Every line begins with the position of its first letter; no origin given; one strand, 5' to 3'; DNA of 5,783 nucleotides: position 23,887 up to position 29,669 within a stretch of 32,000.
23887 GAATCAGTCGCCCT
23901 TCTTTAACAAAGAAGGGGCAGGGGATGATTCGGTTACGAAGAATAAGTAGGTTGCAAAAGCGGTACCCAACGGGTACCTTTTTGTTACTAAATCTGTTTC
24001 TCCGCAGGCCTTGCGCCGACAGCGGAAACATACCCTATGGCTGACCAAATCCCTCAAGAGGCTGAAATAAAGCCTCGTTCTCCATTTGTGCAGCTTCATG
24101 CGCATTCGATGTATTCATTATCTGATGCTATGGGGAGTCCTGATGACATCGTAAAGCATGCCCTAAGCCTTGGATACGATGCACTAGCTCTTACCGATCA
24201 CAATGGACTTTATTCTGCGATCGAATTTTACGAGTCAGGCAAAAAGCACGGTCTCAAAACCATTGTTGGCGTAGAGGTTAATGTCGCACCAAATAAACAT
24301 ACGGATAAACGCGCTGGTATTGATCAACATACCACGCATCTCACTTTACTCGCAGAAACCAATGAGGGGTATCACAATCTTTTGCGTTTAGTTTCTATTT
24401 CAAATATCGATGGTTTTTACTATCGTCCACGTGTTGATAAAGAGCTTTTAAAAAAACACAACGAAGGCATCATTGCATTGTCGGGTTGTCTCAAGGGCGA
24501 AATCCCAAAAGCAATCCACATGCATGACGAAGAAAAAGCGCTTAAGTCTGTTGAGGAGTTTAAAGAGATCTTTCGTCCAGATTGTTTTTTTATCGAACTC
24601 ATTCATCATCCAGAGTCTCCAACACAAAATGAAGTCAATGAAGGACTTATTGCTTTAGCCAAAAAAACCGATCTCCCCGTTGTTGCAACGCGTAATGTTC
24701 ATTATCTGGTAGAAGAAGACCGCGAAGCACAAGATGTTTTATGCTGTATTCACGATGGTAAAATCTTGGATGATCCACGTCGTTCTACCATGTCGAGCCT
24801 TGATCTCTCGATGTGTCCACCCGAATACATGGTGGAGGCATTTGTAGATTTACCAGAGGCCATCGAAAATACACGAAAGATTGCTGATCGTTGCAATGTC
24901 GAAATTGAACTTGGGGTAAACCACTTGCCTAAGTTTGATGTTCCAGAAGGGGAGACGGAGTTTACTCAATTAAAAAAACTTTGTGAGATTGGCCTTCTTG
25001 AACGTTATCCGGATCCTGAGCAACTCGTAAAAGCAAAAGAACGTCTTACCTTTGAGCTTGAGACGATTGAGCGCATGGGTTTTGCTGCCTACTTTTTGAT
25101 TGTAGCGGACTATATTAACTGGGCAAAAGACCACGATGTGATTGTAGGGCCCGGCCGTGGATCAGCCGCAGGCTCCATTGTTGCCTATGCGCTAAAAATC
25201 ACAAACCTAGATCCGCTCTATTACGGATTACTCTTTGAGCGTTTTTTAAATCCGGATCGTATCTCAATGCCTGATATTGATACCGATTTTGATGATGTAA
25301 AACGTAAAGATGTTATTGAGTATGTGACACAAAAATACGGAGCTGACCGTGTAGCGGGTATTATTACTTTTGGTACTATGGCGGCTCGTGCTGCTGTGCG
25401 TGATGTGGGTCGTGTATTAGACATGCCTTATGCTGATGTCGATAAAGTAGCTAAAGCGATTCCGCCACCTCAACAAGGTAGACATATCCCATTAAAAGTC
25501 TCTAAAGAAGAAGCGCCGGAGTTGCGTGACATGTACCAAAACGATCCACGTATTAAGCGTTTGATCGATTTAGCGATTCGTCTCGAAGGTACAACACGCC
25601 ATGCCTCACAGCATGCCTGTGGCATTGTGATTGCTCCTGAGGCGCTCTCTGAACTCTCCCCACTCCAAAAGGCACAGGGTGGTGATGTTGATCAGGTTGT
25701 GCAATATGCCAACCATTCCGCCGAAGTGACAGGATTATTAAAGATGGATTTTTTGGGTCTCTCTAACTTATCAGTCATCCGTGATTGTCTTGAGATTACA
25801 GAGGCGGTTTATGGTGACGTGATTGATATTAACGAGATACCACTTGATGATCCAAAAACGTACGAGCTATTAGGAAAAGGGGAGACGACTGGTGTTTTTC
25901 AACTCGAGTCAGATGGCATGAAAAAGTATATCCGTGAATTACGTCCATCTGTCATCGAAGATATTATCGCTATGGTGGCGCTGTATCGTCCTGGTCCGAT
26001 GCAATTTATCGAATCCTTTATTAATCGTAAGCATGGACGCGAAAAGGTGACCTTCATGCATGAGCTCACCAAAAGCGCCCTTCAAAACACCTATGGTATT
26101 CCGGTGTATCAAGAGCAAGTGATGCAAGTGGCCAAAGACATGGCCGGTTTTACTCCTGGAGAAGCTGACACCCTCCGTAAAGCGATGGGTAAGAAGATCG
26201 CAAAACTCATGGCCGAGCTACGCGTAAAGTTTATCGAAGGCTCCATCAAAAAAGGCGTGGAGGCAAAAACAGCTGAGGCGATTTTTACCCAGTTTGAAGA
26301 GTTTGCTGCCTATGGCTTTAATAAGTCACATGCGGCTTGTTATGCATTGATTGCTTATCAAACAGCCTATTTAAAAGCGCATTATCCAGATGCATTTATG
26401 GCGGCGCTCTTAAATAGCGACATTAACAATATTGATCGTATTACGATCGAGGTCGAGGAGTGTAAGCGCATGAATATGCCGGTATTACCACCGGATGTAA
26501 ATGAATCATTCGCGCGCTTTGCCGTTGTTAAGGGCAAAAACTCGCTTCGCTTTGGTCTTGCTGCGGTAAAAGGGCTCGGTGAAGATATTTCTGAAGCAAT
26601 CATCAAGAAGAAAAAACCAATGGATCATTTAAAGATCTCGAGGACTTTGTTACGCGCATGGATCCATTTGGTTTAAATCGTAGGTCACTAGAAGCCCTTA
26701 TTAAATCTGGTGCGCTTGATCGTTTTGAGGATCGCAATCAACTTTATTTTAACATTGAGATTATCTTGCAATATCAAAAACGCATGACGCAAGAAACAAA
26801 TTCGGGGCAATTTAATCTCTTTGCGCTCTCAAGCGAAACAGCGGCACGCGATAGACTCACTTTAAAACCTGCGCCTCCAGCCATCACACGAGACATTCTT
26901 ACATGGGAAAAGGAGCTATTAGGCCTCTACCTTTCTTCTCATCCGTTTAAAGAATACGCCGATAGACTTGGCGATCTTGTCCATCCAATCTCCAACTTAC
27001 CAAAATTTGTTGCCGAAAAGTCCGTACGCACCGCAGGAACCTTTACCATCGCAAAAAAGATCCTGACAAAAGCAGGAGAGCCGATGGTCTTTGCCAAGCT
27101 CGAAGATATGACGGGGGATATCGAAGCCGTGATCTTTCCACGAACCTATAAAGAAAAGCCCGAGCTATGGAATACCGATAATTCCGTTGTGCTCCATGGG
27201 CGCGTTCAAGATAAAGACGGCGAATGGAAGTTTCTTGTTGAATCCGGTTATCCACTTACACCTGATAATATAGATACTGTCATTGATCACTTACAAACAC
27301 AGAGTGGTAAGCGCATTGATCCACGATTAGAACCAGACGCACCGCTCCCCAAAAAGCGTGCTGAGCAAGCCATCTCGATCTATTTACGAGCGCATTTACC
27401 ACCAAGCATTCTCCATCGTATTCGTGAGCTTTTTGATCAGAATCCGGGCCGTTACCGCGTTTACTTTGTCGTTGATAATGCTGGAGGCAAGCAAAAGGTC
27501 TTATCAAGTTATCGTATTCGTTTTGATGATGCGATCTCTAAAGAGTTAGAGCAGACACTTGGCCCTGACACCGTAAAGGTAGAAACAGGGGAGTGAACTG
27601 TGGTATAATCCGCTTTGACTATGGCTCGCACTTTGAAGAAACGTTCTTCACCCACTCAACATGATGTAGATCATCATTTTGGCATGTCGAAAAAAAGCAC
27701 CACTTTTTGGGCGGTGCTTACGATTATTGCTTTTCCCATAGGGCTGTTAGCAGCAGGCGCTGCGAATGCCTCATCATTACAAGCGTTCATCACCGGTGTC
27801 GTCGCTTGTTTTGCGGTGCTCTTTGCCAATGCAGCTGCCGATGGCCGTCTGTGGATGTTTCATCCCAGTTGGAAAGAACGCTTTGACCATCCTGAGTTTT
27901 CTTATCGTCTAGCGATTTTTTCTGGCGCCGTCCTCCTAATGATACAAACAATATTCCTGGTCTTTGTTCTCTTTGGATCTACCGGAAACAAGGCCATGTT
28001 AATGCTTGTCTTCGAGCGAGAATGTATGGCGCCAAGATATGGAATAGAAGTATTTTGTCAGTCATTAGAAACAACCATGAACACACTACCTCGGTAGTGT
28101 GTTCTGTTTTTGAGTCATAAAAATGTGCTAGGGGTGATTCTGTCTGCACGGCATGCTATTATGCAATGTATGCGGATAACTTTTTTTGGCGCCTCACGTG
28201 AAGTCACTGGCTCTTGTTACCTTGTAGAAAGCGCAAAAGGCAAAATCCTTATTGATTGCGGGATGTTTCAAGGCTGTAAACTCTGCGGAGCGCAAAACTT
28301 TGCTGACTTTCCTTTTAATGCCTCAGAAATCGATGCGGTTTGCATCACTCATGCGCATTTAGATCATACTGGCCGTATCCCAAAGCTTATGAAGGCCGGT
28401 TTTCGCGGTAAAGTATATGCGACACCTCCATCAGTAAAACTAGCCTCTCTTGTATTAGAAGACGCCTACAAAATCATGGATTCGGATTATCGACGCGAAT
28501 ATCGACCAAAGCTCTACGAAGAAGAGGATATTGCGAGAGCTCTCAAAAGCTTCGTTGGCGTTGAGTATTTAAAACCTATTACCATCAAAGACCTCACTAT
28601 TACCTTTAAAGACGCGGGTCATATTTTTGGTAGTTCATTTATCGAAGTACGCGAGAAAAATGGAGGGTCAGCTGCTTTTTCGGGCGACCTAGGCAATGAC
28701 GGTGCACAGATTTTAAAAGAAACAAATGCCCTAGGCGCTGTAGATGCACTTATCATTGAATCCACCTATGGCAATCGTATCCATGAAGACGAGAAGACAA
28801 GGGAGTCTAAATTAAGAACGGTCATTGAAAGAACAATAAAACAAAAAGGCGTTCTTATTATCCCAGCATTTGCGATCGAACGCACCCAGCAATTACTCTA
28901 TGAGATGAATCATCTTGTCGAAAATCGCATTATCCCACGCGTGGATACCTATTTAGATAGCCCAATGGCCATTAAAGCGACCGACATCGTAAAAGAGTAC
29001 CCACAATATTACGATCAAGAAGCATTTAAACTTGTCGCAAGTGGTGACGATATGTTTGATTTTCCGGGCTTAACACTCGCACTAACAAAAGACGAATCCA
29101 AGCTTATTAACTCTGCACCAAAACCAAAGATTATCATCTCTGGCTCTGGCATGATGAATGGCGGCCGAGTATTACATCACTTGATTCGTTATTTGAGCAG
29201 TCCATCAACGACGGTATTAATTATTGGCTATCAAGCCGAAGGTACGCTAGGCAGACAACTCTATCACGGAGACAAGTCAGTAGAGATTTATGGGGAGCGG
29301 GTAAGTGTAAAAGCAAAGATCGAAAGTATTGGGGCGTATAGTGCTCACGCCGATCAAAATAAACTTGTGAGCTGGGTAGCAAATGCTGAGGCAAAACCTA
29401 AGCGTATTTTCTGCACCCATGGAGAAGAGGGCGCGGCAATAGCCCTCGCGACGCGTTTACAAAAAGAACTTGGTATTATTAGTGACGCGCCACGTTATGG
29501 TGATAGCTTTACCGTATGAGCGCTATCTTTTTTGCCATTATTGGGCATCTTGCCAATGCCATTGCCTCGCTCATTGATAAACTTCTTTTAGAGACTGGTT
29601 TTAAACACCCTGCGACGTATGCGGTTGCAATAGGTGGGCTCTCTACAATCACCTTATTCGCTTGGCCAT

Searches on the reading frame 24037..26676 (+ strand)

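Call 13: search_protein_families(library=pfam, proteins=[window:24037-26676:+], max_evalue=0.1)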
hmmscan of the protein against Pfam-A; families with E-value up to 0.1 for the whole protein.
window:24037-26676:+ (879 aa): 4 families
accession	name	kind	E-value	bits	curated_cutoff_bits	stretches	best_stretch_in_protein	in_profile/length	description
PF07733.18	DNA_pol3_alpha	-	2.3e-97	326.1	23.9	1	311-574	2-260/260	Bacterial DNA polymerase III alpha NTPase domain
PF17657.6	DNA_pol3_finger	-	9.7e-64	214.1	22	1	577-740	1-166/166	Bacterial DNA polymerase III alpha subunit finger domain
PF02811.25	PHP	-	1.5e-48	165.7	26.4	1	20-190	2-163/164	PHP domain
PF14579.12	HHH_6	-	1.5e-10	41.5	25.6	1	814-860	2-46/90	Helix-hairpin-helix motif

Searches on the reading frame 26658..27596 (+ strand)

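Call 80: search_protein_families(library=pfam, proteins=[window:26658-27596:+], max_evalue=0.001)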
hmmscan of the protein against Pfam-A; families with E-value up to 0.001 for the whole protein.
window:26658-27596:+ (312 aa): 1 family
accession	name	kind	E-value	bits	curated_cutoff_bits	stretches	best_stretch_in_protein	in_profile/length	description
PF01336.31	tRNA_anti-codon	-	8.1e-08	32.5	27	1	138-196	12-71/75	OB-fold nucleic acid binding domain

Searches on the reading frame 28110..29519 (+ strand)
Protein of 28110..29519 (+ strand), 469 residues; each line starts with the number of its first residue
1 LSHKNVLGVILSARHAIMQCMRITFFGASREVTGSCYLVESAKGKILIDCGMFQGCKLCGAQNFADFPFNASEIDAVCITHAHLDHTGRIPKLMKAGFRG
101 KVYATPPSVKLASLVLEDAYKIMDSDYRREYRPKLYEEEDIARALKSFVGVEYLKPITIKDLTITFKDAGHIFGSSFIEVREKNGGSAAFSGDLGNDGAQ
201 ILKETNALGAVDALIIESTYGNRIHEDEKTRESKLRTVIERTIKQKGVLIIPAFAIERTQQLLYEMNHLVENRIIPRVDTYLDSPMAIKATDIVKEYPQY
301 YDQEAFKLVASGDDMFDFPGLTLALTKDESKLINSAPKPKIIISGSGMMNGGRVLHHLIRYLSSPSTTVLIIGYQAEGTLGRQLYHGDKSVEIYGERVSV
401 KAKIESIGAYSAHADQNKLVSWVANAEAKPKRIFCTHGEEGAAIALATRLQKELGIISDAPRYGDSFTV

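Call 80: search_protein_families(library=pfam, proteins=[window:28110-29519:+], max_evalue=0.001)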
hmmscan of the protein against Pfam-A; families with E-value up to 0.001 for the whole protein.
window:28110-29519:+ (469 aa): 6 families
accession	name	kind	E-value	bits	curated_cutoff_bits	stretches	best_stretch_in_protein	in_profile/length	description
PF10996.14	Beta-Casp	-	1.1e-35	123.2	27.7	1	259-384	1-120/120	Beta-Casp domain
PF07521.17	RMMBL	-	8.8e-15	54.9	21.6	1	398-458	2-60/63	Zn-dependent metallo-hydrolase RNA specificity domain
PF00753.33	Lactamase_B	-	1.5e-12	48.3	22.7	1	32-103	4-73/196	Metallo-beta-lactamase superfamily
PF16661.11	Lactamase_B_6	-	3.4e-11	43.3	27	1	39-182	2-151/193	Metallo-beta-lactamase superfamily domain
PF12706.13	Lactamase_B_2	-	2.9e-08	34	27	1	46-219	3-165/200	Beta-lactamase superfamily domain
PF13483.12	Lactamase_B_3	-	0.00095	19.6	24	0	33-87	6-50/160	Beta-lactamase superfamily domain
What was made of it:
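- The window also encodes a beta-CASP/RMMBL RNase at 28110-29519 (call 80).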
